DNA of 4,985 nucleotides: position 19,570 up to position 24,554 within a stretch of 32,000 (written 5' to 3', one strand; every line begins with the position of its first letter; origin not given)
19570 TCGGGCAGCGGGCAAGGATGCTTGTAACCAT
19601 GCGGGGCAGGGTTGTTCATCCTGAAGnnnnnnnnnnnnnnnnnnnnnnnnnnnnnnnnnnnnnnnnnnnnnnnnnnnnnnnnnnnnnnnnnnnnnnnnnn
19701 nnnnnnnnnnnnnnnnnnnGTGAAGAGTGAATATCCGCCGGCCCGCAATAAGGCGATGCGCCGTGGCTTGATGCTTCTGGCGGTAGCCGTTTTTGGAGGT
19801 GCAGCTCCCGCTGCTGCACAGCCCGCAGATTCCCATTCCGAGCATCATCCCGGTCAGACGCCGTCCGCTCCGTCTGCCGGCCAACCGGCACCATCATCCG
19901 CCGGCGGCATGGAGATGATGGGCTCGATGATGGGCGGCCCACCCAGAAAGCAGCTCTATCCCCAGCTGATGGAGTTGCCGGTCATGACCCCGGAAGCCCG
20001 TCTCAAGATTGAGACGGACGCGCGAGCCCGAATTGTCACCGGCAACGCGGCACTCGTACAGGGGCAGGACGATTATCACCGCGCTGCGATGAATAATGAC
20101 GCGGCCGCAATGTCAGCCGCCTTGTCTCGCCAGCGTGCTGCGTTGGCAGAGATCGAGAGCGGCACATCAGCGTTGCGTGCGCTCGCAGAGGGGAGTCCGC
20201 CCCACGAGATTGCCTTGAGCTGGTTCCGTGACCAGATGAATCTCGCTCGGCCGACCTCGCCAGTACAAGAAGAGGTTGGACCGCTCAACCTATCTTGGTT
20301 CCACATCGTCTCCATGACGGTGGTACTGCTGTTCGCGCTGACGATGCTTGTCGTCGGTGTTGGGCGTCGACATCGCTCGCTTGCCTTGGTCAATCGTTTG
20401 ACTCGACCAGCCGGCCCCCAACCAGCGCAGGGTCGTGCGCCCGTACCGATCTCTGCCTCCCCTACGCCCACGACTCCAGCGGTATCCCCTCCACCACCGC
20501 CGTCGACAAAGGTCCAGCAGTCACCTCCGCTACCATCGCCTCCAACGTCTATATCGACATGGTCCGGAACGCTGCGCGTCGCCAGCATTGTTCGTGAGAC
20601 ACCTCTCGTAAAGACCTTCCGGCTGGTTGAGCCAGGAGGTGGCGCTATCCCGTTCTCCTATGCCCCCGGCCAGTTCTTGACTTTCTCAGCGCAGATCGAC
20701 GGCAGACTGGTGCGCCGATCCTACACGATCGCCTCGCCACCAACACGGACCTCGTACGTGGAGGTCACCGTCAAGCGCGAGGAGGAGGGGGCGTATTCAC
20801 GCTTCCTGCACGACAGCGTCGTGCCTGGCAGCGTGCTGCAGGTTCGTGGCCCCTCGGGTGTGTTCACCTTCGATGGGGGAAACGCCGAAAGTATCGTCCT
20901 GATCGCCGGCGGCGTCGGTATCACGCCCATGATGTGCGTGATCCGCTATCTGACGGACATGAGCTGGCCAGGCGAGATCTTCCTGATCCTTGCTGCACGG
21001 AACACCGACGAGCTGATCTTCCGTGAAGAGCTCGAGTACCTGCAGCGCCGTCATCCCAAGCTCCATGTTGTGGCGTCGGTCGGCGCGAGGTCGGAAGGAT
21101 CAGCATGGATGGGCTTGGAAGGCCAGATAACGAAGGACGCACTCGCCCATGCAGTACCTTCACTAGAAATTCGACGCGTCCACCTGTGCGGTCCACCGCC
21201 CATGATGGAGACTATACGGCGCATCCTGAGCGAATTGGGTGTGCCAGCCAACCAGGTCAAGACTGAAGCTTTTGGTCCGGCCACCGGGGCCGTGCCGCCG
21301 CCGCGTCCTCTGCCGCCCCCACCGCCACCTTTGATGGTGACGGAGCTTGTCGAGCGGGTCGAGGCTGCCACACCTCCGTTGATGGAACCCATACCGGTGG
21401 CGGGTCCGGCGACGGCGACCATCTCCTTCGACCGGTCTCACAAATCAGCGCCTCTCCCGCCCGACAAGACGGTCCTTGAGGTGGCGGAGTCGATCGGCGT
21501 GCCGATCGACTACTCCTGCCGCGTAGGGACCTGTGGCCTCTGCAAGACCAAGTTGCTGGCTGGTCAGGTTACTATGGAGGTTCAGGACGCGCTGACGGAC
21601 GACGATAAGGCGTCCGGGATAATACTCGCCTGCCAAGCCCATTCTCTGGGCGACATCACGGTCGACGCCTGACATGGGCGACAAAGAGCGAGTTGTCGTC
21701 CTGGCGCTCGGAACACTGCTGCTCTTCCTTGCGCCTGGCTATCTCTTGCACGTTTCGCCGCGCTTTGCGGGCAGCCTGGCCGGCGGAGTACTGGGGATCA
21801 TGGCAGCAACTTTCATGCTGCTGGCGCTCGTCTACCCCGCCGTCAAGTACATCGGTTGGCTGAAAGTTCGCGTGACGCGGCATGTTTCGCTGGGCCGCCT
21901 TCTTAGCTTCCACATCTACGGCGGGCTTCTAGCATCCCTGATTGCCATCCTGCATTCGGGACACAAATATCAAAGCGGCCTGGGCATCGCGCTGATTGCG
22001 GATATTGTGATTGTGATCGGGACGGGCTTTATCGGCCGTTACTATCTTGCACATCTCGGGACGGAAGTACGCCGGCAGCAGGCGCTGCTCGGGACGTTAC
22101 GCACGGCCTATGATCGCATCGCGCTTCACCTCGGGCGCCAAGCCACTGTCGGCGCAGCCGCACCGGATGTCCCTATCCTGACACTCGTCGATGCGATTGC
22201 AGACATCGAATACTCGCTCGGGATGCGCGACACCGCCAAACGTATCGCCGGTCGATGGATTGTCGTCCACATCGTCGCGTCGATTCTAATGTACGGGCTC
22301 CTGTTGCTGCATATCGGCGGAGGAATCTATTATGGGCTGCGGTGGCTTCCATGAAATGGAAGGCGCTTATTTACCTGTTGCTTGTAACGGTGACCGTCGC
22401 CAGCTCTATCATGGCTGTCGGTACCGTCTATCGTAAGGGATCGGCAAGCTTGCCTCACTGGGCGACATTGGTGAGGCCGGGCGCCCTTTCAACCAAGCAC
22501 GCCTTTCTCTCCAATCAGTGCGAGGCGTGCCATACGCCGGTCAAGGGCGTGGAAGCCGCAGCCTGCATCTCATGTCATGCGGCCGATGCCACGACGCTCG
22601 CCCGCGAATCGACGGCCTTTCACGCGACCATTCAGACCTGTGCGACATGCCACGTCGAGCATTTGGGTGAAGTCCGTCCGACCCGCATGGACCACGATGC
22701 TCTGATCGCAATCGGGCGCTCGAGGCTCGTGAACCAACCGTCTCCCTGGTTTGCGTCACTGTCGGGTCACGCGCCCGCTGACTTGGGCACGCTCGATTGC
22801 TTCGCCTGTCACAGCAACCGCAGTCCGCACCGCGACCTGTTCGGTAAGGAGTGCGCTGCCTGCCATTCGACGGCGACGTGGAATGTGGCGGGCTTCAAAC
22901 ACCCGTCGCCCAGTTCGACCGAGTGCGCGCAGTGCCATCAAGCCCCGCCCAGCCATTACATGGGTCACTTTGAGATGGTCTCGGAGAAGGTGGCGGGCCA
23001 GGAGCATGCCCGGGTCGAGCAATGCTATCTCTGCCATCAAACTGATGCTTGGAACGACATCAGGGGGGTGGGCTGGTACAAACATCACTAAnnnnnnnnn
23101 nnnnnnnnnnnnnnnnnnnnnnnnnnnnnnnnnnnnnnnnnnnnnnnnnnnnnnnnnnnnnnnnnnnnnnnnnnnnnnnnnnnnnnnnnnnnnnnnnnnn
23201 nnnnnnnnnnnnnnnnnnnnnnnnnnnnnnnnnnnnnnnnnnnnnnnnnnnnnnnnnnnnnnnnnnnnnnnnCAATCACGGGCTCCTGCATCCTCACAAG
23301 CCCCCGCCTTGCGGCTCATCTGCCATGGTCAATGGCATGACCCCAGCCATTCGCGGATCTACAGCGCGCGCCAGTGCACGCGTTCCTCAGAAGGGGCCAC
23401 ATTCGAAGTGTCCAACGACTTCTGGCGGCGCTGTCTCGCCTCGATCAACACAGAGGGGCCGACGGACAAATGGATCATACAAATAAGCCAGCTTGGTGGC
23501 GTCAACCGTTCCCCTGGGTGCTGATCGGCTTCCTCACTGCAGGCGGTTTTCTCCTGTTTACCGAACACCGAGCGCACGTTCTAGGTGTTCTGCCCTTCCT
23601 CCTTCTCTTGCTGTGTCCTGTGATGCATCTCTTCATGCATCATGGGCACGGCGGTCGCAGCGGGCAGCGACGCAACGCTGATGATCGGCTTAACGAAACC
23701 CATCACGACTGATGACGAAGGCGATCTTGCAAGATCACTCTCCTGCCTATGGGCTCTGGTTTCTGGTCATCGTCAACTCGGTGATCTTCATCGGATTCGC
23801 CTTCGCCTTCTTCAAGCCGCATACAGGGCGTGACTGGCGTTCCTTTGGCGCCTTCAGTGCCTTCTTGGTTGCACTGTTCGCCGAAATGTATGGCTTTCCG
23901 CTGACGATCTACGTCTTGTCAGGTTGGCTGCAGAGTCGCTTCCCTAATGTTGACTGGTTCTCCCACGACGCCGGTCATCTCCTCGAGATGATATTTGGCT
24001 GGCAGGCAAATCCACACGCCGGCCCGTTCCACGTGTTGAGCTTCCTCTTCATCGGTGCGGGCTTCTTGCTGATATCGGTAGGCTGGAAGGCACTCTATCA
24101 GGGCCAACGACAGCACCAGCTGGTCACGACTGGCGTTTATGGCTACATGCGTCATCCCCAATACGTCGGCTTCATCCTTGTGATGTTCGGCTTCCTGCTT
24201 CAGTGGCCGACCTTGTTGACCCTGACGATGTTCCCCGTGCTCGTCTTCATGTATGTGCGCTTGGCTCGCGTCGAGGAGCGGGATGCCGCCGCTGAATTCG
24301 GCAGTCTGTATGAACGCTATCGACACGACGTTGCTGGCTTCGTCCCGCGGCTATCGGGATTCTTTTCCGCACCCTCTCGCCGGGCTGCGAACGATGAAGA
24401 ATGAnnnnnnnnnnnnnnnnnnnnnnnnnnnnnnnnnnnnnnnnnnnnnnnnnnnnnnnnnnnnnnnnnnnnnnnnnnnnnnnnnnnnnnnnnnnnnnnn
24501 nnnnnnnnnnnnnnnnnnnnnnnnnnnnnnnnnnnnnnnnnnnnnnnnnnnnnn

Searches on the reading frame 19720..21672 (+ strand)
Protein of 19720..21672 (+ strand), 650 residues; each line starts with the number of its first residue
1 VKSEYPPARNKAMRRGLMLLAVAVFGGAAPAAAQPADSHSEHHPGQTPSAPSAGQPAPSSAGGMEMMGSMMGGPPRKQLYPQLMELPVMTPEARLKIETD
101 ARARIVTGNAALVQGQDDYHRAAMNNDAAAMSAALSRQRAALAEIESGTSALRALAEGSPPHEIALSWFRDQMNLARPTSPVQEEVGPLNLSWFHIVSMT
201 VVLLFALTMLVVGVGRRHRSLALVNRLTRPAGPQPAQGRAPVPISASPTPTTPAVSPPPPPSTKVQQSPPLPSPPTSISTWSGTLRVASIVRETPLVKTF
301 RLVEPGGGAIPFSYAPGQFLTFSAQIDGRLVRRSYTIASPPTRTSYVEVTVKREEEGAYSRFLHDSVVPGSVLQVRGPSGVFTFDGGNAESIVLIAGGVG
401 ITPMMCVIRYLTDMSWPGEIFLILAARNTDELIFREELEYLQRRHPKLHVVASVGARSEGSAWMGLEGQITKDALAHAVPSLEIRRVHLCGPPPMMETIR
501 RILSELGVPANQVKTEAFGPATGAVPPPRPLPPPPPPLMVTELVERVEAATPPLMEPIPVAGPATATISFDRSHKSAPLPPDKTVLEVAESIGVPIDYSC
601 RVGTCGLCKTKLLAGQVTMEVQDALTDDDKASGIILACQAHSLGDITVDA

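Call 9: search_protein_families(library=pfam, proteins=[window:19720-21672:+])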
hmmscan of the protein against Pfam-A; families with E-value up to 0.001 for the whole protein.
window:19720-21672:+ (650 aa): 4 families
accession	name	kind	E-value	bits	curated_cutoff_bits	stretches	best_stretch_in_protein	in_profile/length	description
PF00175.26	NAD_binding_1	-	2.1e-18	67.4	22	1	394-500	1-108/109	Oxidoreductase NAD-binding domain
PF00111.32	Fer2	-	1e-14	54.6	21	1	572-640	5-74/77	2Fe-2S iron-sulfur cluster binding domain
PF00970.30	FAD_binding_6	-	3e-12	47.2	21.1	1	312-383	28-98/99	Oxidoreductase FAD-binding domain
PF08030.17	NAD_binding_6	-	0.00017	22.1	22.2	0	390-447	2-65/156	Ferric reductase NAD binding domain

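Call 39: search_protein_families(library=ncbifam, proteins=[window:19720-21672:+], max_evalue=0.01)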
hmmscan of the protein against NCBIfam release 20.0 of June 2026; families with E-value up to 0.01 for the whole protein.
window:19720-21672:+ (650 aa): 29 families (the best 25 are shown)
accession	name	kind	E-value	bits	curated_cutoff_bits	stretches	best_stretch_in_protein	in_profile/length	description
NF058606.1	GlBtMonoRdsGbcB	equivalog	4.7e-63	213.2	500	1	284-649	15-361/362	glycine betaine monooxygenase reductase subunit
NF007964.0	PRK10684.1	equivalog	1.5e-54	185.2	383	2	284-521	11-240/333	NADH oxidoreductase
TIGR02160.1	PA_CoA_Oxy5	hypoth_equivalog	4.9e-53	180.2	420.8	2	284-521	3-244/352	1,2-phenylacetyl-CoA epoxidase subunit PaaE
NF009805.0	PRK13289.1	equivalog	2.6e-44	151.8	432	1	285-522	157-396/399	NO-inducible flavohemoprotein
NF045803.1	MethMoxFADbindMmoC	equivalog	2e-41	141.9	500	2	304-520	130-342/343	aromatic/alkene monooxygenase hydroxylase FAD-binding subunit MmoC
NF040810.1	BenC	equivalog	2e-35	122.5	430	2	312-520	132-332/333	benzoate 1,2-dioxygenase electron transfer component BenC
NF008822.0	PRK11872.1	equivalog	4.3e-24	85.1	402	2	309-519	132-336/341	anthranilate 1,2-dioxygenase electron transfer component AntC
NF004317.0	PRK05713.1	equivalog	4.8e-22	78.6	338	2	311-518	116-308/312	iron-sulfur-binding ferredoxin reductase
NF006220.0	PRK08345.1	subfamily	1.1e-19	70.8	395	1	300-513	30-246/294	cytochrome-c3 hydrogenase subunit gamma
NF005963.0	PRK08051.1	equivalog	3.8e-18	65.6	230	1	311-518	28-230/233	NAD(P)H-flavin reductase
TIGR01941.1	nqrF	equivalog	3.3e-17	62.5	295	1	336-519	226-404/405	NADH:ubiquinone reductase (Na(+)-transporting) subunit F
NF052252.1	flav_redu_LuxG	exception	4.4e-16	58.8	340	1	311-518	25-229/232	flavin mononucleotide reductase LuxG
NF040835.1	sulfhyd_HydG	equivalog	5.7e-15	55.3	650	1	298-507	35-237/292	NADPH-dependent hydrogenase/sulfhydrogenase 1 subunit gamma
NF000796.0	PRK00054.1-1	equivalog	6.7e-15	55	224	1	285-508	6-194/254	dihydroorotate dehydrogenase electron transfer subunit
NF040830.1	sulfhyd_ShyC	equivalog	1.5e-14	53.8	600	1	311-468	36-187/288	NAD(P)-dependent hydrogenase/sulfhydrogenase 2 subunit gamma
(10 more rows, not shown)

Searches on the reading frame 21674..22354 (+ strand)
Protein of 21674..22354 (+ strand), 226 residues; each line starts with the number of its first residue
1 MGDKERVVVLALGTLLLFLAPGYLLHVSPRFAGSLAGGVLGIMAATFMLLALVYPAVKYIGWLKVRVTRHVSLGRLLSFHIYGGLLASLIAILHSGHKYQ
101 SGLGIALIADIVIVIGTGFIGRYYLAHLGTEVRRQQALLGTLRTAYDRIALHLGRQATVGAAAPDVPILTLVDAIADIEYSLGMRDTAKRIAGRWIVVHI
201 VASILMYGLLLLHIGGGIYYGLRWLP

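Call 9: search_protein_families(library=pfam, proteins=[window:21674-22354:+])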
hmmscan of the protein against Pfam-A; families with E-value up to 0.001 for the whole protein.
window:21674-22354:+ (226 aa): 0 families

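Call 39: search_protein_families(library=ncbifam, proteins=[window:21674-22354:+], max_evalue=0.01)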
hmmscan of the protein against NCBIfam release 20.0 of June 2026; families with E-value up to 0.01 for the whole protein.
window:21674-22354:+ (226 aa): 0 families

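Call 54: find_related_loci(query=A4, collection=metagenome_contigs, flank=10000)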
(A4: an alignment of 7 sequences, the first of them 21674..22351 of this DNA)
Query A4 (226 aa) in metagenome_contigs; peptide patterns used: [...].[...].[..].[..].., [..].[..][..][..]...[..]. (x = any residue, [..] = any of these).
443 stretches matched a pattern; 181 encode a relative of the query (tblastn E <= 1e-3); the best 80 are kept; 79 distinct loci.
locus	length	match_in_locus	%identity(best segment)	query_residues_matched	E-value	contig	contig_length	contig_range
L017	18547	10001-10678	100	1-226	3e-141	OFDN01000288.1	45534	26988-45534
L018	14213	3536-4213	80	1-226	1e-112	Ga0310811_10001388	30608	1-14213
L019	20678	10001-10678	77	1-226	2e-106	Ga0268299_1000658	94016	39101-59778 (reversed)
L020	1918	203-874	74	1-226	1e-107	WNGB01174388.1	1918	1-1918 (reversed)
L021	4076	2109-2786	75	1-226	3e-102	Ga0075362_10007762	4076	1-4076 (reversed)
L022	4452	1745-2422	78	1-226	7e-102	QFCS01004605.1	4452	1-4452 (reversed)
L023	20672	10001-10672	76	1-226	9e-101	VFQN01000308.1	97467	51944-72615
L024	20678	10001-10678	70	1-226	7e-94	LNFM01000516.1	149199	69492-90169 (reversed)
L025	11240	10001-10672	75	1-226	8e-94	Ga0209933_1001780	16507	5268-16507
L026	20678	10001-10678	78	1-226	3e-93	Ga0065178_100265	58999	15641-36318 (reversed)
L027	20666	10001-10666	69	1-226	3e-90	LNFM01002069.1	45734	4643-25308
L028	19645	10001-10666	69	1-226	3e-90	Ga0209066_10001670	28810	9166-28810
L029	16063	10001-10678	69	1-226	2e-85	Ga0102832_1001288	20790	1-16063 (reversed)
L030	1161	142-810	57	1-226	6e-89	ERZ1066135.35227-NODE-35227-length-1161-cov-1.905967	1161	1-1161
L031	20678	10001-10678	63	1-226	4e-80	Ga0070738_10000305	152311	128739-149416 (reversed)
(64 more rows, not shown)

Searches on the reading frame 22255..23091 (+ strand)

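Call 9: search_protein_families(library=pfam, proteins=[window:22255-23091:+])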
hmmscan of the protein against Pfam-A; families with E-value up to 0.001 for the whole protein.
window:22255-23091:+ (278 aa): 2 families
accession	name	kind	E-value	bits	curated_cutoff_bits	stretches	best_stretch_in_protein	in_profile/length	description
PF14522.11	Cytochrome_C7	-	6.4e-07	29.6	24.8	0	119-205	4-67/67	Cytochrome c7 and related cytochrome c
PF09699.15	Paired_CXXCH_1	-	0.00024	21.2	20.6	0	99-135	4-38/41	Doubled CXXCH motif (Paired_CXXCH_1)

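Call 39: search_protein_families(library=ncbifam, proteins=[window:22255-23091:+], max_evalue=0.01)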
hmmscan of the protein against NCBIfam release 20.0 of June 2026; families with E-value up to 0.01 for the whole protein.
window:22255-23091:+ (278 aa): 0 families

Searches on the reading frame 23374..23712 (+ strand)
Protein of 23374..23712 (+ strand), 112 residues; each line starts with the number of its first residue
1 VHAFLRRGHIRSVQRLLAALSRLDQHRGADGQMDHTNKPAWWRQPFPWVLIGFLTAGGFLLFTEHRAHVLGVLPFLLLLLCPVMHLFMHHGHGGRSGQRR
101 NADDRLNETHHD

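Call 9: search_protein_families(library=pfam, proteins=[window:23374-23712:+])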
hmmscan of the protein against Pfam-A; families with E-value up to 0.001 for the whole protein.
window:23374-23712:+ (112 aa): 1 family
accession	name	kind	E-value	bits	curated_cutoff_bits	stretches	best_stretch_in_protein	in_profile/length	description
PF11666.13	DUF2933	-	1.9e-23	82.8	21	1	51-99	1-49/52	Protein of unknown function (DUF2933)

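Call 39: search_protein_families(library=ncbifam, proteins=[window:23374-23712:+], max_evalue=0.01)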
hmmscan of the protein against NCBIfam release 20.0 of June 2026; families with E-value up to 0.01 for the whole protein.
window:23374-23712:+ (112 aa): 0 families

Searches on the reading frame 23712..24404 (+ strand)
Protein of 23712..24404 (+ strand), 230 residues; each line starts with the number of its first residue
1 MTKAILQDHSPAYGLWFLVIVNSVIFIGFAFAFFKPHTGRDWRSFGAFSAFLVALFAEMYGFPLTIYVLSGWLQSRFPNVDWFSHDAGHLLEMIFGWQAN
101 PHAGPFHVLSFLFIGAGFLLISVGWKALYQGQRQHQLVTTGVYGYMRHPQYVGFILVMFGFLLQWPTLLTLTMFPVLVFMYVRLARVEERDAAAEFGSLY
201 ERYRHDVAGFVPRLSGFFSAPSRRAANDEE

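Call 9: search_protein_families(library=pfam, proteins=[window:23712-24404:+])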
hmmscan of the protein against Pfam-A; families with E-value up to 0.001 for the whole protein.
window:23712-24404:+ (230 aa): 3 families
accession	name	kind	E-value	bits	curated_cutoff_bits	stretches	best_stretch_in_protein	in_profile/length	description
PF04191.18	PEMT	-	1.1e-09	39.1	25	1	131-190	36-96/105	Phospholipid methyltransferase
PF04140.19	ICMT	-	1.6e-08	35.3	24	1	131-189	29-90/95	Isoprenylcysteine carboxyl methyltransferase (ICMT) family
PF01222.22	ERG4_ERG24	-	0.00017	21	27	1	130-207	344-423/432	Ergosterol biosynthesis ERG4/ERG24 family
